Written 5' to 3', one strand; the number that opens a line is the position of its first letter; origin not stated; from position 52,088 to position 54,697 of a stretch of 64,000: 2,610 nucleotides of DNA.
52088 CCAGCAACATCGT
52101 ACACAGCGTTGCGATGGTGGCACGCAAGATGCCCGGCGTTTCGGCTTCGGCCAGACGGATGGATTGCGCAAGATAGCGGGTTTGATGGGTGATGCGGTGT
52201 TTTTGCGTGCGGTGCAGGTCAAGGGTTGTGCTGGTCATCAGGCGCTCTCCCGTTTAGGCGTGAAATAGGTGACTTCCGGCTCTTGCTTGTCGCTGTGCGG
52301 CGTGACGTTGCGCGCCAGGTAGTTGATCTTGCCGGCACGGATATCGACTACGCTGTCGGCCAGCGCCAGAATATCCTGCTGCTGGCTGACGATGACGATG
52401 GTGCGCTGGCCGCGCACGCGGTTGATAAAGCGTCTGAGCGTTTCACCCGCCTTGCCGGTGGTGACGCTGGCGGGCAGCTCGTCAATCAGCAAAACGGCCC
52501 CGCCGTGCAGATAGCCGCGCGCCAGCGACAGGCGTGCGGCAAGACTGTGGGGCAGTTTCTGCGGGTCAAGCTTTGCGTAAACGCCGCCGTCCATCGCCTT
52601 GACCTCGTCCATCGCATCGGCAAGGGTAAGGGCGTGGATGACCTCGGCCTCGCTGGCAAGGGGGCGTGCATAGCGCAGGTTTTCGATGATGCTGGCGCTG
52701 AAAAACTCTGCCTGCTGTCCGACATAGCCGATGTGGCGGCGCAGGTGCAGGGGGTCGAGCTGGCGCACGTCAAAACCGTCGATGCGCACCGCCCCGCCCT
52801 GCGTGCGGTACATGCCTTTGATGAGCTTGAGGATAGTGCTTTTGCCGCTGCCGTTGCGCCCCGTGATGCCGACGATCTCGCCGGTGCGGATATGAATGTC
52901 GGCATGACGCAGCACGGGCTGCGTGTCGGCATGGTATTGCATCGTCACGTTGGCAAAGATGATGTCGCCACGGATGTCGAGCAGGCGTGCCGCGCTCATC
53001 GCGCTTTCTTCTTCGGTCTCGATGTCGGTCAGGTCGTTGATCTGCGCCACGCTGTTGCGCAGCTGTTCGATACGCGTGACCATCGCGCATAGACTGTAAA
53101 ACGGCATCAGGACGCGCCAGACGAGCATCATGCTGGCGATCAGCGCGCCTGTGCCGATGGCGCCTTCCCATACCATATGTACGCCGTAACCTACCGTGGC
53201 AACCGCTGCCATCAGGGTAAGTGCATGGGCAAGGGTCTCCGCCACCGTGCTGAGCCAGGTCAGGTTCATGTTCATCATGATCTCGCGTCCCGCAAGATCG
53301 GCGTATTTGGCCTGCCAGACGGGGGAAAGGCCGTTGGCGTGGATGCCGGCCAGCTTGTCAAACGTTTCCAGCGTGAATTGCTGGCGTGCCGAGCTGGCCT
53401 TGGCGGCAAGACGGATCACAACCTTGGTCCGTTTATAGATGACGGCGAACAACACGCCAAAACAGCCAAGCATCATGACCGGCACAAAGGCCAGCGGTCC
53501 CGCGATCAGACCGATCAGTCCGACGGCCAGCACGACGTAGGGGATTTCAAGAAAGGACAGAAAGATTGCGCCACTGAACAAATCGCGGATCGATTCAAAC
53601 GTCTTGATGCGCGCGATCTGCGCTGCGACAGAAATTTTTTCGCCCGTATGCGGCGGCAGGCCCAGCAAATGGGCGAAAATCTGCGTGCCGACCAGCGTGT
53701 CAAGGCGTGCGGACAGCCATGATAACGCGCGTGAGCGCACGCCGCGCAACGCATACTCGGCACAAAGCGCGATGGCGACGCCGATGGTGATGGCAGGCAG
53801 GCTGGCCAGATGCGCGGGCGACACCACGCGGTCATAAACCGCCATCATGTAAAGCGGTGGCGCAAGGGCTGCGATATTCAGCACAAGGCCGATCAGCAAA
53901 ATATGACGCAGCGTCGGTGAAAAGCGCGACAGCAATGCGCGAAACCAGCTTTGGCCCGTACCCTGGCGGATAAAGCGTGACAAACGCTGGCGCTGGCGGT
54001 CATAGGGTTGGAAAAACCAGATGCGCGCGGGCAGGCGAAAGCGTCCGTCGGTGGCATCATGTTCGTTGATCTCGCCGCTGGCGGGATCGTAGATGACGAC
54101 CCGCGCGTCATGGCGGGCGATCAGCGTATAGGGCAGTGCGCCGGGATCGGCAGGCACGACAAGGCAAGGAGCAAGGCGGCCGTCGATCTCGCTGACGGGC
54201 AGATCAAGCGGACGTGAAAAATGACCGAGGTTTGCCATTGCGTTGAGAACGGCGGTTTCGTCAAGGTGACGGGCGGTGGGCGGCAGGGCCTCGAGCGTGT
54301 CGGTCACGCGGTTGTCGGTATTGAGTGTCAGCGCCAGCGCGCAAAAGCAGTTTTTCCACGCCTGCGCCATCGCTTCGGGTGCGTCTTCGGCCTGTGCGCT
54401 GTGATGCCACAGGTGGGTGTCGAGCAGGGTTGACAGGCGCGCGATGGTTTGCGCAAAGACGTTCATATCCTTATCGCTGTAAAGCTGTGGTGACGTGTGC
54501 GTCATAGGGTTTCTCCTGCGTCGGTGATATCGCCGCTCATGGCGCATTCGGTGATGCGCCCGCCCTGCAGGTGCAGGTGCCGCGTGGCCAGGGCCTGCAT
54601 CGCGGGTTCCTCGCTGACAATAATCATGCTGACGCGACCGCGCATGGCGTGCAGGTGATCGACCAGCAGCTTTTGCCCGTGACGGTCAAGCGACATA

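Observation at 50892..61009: Self-contained atypical type I secretion locus: cargo - ABC - ABC - HlyD operon, divergent TolC, adjacent receiver-less sigma54 activator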

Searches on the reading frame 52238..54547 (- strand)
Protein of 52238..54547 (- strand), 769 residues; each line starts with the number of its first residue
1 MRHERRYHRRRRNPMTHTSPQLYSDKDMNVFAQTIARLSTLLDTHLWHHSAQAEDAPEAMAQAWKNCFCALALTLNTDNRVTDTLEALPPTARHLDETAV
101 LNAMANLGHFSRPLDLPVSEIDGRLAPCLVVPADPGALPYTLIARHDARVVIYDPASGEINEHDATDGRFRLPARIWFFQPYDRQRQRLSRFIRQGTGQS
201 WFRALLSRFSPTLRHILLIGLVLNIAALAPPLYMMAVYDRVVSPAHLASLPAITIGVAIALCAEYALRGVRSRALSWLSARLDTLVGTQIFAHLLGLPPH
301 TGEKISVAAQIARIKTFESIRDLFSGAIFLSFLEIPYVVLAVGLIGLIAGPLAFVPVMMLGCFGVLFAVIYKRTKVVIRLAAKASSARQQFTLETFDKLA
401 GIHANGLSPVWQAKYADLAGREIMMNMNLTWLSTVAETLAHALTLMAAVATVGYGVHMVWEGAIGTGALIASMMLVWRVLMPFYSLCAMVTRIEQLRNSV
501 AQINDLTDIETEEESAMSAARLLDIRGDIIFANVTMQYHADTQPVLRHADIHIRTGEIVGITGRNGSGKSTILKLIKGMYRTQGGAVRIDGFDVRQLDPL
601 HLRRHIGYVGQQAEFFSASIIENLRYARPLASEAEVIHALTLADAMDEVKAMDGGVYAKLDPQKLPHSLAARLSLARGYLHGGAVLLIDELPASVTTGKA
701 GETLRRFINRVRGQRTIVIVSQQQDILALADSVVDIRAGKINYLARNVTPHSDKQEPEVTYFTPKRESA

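Call 9: search_protein_families(library=pfam, proteins=[window:52238-54547:-], max_evalue=0.01)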
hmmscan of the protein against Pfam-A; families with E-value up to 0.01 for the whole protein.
window:52238-54547:- (769 aa): 8 families
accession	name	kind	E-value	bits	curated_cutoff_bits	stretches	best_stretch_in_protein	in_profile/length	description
PF00005.33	ABC_tran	-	7.8e-21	75.6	25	1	547-690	2-134/137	ABC transporter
PF00664.28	ABC_membrane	-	1.9e-08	34.7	28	1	226-476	14-267/274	ABC transporter transmembrane region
PF13304.12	AAA_21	-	0.00039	21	27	1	558-581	1-24/304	AAA domain, putative AbiEii toxin, Type IV TA system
PF13476.12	AAA_23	-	0.00051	21.2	27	1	556-577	19-40/201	AAA domain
PF13555.12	AAA_29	-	0.0014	18.7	27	1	550-573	16-39/61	P-loop containing region of AAA domain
PF06414.18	Zeta_toxin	-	0.0014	18.5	22.3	1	561-599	21-59/199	Zeta toxin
PF13604.12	AAA_30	-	0.0017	18.6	27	1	557-589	19-51/191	AAA domain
PF13401.12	AAA_22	-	0.0069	17.1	27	0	555-715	4-118/130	AAA domain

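Call 10: search_protein_families(library=ncbifam, proteins=[window:52238-54547:-], max_evalue=0.01)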
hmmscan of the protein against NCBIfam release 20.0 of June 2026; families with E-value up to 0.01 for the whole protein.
window:52238-54547:- (769 aa): 177 families (the best 25 are shown)
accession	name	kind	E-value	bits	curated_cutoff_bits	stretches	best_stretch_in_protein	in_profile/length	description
TIGR03375.1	type_I_sec_LssB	subfamily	1e-119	400.9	693.1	1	63-741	2-679/696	type I secretion system permease/ATPase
TIGR01846.1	type_I_sec_HlyB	subfamily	1.4e-86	291.4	725.55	1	92-741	29-669/694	type I secretion system permease/ATPase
TIGR01842.1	type_I_sec_PrtD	subfamily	1.3e-62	212.1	510.15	1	208-743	3-533/544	type I secretion system permease/ATPase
TIGR03796.1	NHLM_micro_ABC1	equivalog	2.5e-53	181.3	853.3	1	191-741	131-689/710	NHLP family bacteriocin export ABC transporter peptidase/permease/ATPase subunit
TIGR03797.1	NHLM_micro_ABC2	equivalog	1.3e-47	162.8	709.4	1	138-691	72-615/686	NHLP bacteriocin export ABC transporter permease/ATPase subunit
TIGR02203.1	MsbA_lipidA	equivalog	3.6e-46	157.8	602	1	202-741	2-546/572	lipid A export permease/ATP-binding protein MsbA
TIGR02868.1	CydC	equivalog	4.7e-43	147.6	329.05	1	338-720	141-527/530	thiol reductant ABC exporter subunit CydC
TIGR02204.1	MsbA_rel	hypoth_equivalog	6.9e-43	147.2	780.4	1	234-741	41-552/576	ABC transporter, permease/ATP-binding protein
TIGR01193.1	bacteriocin_ABC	subfamily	3.8e-42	144.7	523.85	1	214-741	159-686/708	peptide cleavage/export ABC transporter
TIGR02857.1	CydD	equivalog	4.6e-42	144.6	435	1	212-735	4-528/529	thiol reductant ABC exporter subunit CydD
NF052233.1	CphA_assoc_ABC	equivalog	5e-40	137.6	880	1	198-742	167-721/766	cyanophycin metabolism-associated ABC transporter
NF010178.0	PRK13657.1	equivalog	9.8e-39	133.2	733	1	216-741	24-547/588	glucan ABC transporter ATP-binding protein/ permease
NF008381.0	PRK11176.1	equivalog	1.2e-38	132.8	867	1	257-742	67-557/582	lipid A ABC transporter ATP-binding protein/permease MsbA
NF045513.1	HepA_fam_ABC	equivalog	1e-35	123.3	725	1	309-741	153-586/610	heterocyst formation ABC transporter subunit HepA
TIGR00958.1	3a01208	subfamily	5e-34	117.6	874.6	1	443-742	394-692/711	antigen peptide transporter 2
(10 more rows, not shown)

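Call 41: search_solved_structures(query=window:52238-54505:-, max_evalue=1e-20, show_alignments=2)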
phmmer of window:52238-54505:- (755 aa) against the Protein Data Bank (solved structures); distinct sequences matched with E-value up to 1e-20: 162 (the best 60 are shown).
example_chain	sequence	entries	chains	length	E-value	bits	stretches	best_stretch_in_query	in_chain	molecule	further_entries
7sgr_J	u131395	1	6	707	2.2e-61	211.2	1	186-729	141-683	Alpha-hemolysin translocation ATP-binding protein HlyB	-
8dck_A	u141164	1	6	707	5.5e-61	209.9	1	186-729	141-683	Alpha-hemolysin translocation ATP-binding protein HlyB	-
8woi_A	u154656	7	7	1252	2.6e-51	177.9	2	437-727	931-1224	ABC transporter B family member 19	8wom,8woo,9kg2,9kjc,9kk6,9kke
8wp0_A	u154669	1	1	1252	1.8e-50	175.2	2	437-727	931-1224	ABC transporter B family member 19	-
8zpx_B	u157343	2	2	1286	1.1e-47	166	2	438-730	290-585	ABC transporter B family member 1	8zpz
9juj_A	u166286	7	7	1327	1.2e-47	165.8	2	438-730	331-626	ABC transporter B family member 1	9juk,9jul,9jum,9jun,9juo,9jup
4f4c_A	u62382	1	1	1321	1.9e-47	165.1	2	259-727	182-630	Multidrug resistance protein pgp-1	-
8zq4_B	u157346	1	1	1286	6.8e-47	163.3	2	438-730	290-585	ABC transporter B family member 1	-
6fn1_A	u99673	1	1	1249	1.1e-44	156.1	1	435-725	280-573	Human-mouse chimeric ABCB1 (ABCBHM)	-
6fn4_A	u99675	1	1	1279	1.2e-44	155.9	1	435-725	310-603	Apo form of Human-mouse chimeric ABCB1 (ABCB1HM) in complex with Antigen binding fragment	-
7zka_A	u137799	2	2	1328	1.6e-44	155.4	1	440-725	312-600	ATP-dependent translocase ABCB1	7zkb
7zk4_A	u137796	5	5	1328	1.7e-44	155.4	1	451-725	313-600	ATP-dependent translocase ABCB1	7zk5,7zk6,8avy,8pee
8sa0_A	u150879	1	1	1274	1.7e-44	155.4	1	435-722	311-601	ATP-dependent translocase ABCB1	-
8gmg_A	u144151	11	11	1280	1.7e-44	155.4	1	435-722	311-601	ATP-dependent translocase ABCB1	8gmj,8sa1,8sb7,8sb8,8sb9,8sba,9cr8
6qex_A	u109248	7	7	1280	1.7e-44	155.4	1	435-722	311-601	Multidrug resistance protein 1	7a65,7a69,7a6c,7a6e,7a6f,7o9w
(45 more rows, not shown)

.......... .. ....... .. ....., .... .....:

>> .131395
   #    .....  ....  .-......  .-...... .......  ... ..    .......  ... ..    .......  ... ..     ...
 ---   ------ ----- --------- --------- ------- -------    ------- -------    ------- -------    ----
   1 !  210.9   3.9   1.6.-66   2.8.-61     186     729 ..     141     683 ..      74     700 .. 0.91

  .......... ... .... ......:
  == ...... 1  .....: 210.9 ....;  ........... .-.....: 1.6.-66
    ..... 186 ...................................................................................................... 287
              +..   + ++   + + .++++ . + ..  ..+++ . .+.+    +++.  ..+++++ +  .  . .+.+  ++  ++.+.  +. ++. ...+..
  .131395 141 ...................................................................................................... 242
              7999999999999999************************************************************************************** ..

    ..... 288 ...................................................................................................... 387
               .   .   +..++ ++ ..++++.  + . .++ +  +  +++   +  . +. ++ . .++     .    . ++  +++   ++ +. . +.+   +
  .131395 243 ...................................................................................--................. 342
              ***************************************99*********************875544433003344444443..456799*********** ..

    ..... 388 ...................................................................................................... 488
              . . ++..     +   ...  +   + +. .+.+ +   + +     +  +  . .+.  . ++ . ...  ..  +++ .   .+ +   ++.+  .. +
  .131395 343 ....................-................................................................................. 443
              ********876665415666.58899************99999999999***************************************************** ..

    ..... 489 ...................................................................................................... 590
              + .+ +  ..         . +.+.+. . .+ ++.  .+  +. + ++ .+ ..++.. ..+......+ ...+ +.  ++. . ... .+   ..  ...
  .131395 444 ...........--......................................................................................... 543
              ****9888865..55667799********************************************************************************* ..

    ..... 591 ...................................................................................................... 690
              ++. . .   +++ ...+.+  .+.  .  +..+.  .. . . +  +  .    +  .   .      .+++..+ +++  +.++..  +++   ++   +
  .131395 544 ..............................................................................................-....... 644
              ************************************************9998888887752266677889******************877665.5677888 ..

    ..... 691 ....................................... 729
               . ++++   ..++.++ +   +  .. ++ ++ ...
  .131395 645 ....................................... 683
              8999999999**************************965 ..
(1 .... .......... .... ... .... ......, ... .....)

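Call 61: find_homologous_proteins(query=window:52238-54505:-, max_evalue=1e-100)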
Query window:52238-54505:- (755 aa): 345 proteins with E <= 1e-100 among 8000 candidates; the best 120 are listed.
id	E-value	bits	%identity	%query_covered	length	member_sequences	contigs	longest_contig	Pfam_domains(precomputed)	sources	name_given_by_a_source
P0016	0.0e+0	1579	92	100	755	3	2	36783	PF00005.34,PF00664.29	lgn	-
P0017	0.0e+0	1361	79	100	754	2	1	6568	PF00005.34,PF00664.29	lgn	-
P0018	0.0e+0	1350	80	100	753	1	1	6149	PF00005.34,PF00664.29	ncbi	-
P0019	0.0e+0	1339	79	100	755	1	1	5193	PF00005.34,PF00664.29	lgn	-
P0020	0.0e+0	1308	77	100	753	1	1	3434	PF00005.34,PF00664.29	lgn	-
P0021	0.0e+0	1278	87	86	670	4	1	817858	PF00005.34,PF00664.29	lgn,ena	-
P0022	0.0e+0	1201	71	99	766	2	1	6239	PF00005.34,PF00664.29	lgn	-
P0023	0.0e+0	1171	69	100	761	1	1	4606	PF00005.34,PF00664.29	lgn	-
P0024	1.5e-281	954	60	96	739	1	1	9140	PF00005.34,PF00664.29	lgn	-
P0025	2.0e-265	901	56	94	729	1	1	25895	PF00005.34,PF00664.29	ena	-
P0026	1.2e-264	898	56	96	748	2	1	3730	PF00005.34,PF00664.29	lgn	-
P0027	1.0e-250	852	55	95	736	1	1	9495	PF00005.34,PF00664.29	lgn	-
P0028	4.8e-246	837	56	90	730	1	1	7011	PF00005.34,PF00664.29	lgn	-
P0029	3.2e-244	831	54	92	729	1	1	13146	PF00005.34,PF13304.13,PF00664.29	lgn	-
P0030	7.1e-240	816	53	94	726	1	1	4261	PF00005.34,PF02463.26,PF00664.29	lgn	-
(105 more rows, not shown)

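Call 63: find_encoding_contigs(protein=P0021, flank=10000, max_places=1)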
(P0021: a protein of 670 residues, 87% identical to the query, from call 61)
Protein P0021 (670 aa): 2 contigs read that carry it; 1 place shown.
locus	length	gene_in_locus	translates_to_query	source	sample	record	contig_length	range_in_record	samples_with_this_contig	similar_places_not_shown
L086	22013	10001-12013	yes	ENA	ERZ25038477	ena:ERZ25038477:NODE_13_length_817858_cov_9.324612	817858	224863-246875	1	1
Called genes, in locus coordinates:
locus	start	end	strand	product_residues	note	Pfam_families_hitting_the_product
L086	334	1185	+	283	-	PF00561:Abhydrolase_1, PF12146:Hydrolase_4 (weak), PF12695:Abhydrolase_5 (faint), PF07819:PGAP1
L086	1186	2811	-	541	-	PF00890:FAD_binding_2 (weak), PF01266:DAO (weak), PF01946:Thi4 (weak), PF05834:Lycopene_cycl (weak), PF07992:Pyr_redox_2 (weak), PF13450:NAD_binding_8 (weak), PF21162:ETFQO_UQ-bd, PF05187:Fer4_ETF_QO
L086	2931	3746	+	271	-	PF03167:UDG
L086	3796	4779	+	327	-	PF00158:Sigma54_activat, PF01078:Mg_chelatase (faint), PF14532:Sigma54_activ_2, PF00004:AAA (weak), PF07728:AAA_5, PF25601:AAA_lid_14, PF02954:HTH_8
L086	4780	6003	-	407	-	PF02321:OEP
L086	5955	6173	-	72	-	-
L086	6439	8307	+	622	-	-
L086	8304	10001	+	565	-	PF00664:ABC_membrane, PF00005:ABC_tran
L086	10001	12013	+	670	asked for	PF00664:ABC_membrane, PF00005:ABC_tran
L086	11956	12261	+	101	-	-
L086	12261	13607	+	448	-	PF25984:BSH_YknX (weak), PF25994:HH_AprE, PF26002:Beta-barrel_AprE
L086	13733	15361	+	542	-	PF00128:Alpha-amylase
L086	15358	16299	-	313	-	PF02685:Glucokinase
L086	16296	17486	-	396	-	PF01053:Cys_Met_Meta_PP, PF06838:Met_gamma_lyase (faint)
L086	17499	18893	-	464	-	PF00291:PALP, PF00571:CBS (weak)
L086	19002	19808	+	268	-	PF06426:SATase_N, PF00132:Hexapep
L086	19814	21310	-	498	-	PF02321:OEP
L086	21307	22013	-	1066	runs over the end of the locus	PF00873:ACR_tran, PF03176:MMPL, PF02355:SecD_SecF_C (weak)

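Call 77: predict_structure(alignment_id=A5)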
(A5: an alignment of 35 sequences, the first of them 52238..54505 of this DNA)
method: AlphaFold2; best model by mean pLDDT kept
length: 755 residues; sequences in the alignment: 35
mean_pLDDT: 76.5   pTM: 0.49
mean pLDDT of the five models: 76.5, 75.3, 72.4, 71.1, 70.6
residues with pLDDT >= 90: 71; 70-90: 504; 50-70: 113; < 50: 67
segments of 3 or more residues with pLDDT < 50: 1-5, 170-183, 282-291, 495-508, 734-755
pLDDT, mean of each block of 10 residues (from residue 1): 54 85 84 60 75 89 76 72 82 79 85 89 88 87 87 85 77 43 55 68 75 76 65 65 72 72 70 61 47 55 66 70 83 85 90 89 79 73 75 84 81 82 88 89 86 83 84 78 67 46 45 87 81 87 90 86 85 83 73 85 84 82 90 88 84 88 88 89 87 88 90 86 82 46 36 36
secondary structure, 60 per line:
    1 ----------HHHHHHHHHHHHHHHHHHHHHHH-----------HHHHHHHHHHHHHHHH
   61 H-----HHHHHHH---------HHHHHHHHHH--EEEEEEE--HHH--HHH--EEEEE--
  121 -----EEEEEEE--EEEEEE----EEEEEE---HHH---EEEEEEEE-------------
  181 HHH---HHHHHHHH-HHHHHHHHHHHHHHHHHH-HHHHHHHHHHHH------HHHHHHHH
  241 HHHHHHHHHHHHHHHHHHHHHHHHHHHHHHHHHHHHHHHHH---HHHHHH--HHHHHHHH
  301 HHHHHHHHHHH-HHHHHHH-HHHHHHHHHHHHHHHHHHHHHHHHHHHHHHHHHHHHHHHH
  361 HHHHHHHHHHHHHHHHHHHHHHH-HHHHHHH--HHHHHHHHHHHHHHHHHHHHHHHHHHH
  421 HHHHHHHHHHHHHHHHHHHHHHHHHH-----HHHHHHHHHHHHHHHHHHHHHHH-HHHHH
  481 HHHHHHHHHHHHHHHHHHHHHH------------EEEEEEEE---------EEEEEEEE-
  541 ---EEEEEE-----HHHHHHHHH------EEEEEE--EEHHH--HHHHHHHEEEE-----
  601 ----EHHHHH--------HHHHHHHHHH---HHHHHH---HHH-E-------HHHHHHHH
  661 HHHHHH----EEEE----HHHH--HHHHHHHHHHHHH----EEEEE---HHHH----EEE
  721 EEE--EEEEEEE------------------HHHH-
elements in order (helices of 4 or more, strands of 3 or more residues): H11-33 H45-61 H67-73 H83-92 E95-101 E114-118 E126-132 E135-140 E145-150 E160-167 H187-194 H196-213 H215-226 H233-281 H285-290 H293-311 H313-319 H321-383 H385-391 H394-446 H452-474 H476-502 E515-522 E532-539 E544-549 H555-563 E570-575 H585-591 E592-595 H606-610 H619-628 H632-637 H653-666 E671-674 H679-682 H685-697 E702-706 H710-713 E718-723 E726-732 H751-754
